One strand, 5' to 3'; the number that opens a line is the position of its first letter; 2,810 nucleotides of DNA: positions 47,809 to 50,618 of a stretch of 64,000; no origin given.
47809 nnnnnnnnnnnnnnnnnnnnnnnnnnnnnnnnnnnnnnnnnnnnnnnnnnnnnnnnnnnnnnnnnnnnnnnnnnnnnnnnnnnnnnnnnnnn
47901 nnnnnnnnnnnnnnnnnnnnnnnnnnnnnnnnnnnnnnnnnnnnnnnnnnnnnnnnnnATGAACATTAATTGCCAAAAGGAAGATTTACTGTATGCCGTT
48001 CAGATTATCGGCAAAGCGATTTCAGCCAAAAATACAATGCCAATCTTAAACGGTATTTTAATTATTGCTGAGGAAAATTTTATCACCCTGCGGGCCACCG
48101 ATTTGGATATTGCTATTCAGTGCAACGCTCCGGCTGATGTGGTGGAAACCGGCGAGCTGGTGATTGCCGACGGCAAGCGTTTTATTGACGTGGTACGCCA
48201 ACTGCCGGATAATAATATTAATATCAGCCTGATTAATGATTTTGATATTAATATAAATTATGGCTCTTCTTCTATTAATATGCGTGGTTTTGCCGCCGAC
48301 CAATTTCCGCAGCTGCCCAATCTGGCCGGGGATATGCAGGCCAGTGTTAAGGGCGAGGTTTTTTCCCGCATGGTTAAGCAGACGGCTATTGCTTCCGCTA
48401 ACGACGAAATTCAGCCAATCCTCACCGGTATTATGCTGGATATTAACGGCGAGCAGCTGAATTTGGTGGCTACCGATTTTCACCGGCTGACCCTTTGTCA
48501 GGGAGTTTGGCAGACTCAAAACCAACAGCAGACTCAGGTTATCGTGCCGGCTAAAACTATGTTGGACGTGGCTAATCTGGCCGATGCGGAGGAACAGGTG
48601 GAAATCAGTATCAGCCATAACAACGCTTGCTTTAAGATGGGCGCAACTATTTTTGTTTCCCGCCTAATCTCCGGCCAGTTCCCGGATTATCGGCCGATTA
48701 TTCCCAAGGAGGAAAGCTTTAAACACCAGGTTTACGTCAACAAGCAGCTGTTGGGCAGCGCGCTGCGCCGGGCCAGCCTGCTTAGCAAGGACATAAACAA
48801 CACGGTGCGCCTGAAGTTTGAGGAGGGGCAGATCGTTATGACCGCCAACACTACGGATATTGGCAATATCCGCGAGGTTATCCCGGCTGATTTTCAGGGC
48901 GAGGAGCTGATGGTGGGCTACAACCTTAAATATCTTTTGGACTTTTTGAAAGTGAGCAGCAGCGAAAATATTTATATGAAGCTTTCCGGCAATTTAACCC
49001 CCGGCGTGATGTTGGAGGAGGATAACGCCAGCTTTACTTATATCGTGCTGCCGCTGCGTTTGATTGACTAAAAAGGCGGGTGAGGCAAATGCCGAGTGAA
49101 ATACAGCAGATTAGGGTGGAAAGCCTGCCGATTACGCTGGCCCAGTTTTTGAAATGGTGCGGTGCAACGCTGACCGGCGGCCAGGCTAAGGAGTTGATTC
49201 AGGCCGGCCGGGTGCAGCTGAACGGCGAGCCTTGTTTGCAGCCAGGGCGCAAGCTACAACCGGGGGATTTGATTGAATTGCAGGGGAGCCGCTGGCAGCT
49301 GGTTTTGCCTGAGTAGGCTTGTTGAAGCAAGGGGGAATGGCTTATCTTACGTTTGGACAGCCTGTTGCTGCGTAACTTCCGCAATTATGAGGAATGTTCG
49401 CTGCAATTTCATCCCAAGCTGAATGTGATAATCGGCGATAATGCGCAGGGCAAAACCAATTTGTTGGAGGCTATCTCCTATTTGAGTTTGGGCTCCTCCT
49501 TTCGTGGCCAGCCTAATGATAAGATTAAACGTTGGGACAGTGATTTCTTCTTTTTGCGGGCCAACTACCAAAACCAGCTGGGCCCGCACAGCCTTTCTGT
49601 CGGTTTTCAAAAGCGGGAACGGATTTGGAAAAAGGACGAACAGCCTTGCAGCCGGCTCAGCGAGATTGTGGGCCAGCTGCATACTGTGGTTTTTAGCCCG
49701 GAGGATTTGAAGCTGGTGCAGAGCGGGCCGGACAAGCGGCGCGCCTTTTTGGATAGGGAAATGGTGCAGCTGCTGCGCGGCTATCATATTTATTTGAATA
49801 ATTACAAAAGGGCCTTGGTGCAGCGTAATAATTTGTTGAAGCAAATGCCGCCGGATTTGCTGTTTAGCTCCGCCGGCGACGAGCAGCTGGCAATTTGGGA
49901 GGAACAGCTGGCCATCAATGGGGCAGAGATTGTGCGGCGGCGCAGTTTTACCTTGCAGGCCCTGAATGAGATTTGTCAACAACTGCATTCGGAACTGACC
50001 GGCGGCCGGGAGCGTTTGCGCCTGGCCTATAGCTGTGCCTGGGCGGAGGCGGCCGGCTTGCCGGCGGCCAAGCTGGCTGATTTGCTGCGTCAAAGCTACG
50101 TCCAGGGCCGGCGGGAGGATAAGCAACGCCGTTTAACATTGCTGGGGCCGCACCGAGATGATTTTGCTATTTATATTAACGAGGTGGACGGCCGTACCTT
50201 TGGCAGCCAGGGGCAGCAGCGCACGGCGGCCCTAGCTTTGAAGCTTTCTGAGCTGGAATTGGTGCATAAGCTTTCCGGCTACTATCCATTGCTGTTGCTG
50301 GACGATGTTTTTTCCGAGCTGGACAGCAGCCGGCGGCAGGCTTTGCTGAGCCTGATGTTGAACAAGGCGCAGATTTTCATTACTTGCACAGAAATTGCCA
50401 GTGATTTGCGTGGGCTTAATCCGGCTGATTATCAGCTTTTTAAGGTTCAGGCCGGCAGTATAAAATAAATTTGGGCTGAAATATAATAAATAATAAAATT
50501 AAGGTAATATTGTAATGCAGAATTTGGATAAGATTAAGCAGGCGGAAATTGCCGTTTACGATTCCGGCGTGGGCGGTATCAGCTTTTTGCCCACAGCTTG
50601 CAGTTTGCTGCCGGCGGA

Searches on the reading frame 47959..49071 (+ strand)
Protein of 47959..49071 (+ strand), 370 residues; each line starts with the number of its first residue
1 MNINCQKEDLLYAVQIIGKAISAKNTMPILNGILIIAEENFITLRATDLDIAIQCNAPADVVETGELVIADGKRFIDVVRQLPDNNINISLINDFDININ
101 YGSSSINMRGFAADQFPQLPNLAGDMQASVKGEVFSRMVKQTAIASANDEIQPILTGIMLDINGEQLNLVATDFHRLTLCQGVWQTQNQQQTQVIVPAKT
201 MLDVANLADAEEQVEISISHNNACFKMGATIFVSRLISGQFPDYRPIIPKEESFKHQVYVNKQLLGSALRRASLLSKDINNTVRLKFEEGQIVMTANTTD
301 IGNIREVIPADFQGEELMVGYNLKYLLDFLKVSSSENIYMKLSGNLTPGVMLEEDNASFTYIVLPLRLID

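Call 39: search_protein_families(library=pfam, max_evalue=0.01, proteins=[window:47959-49071:+])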
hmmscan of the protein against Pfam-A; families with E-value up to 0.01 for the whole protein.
window:47959-49071:+ (370 aa): 3 families
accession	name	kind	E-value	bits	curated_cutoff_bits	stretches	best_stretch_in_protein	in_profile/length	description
PF02767.21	DNA_pol3_beta_2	-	1e-38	132.6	27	2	130-243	2-116/116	DNA polymerase III beta subunit, central domain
PF00712.24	DNA_pol3_beta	-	4e-36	124.2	24.4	2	1-120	1-120/120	DNA polymerase III beta subunit, N-terminal domain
PF02768.20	DNA_pol3_beta_3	-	1.1e-26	93.5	27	1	247-367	3-121/121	DNA polymerase III beta subunit, C-terminal domain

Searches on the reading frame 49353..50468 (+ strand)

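Call 39: search_protein_families(library=pfam, max_evalue=0.01, proteins=[window:49353-50468:+])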
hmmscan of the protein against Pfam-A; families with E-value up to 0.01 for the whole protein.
window:49353-50468:+ (371 aa): 5 families
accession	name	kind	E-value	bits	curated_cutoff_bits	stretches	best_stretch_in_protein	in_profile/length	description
PF02463.25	SMC_N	-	2.9e-17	63.3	40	1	3-346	4-197/220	RecF/RecN/SMC N terminal domain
PF13476.12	AAA_23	-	6.6e-12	46.9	27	1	3-65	1-63/201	AAA domain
PF13175.12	AAA_15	-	2e-11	44.6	32.1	1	2-55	4-55/374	AAA ATPase domain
PF13304.12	AAA_21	-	7.8e-10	39.7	27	1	23-67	1-51/304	AAA domain, putative AbiEii toxin, Type IV TA system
PF13514.12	AAA_27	-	0.00049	20.2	22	1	2-47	4-52/206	AAA domain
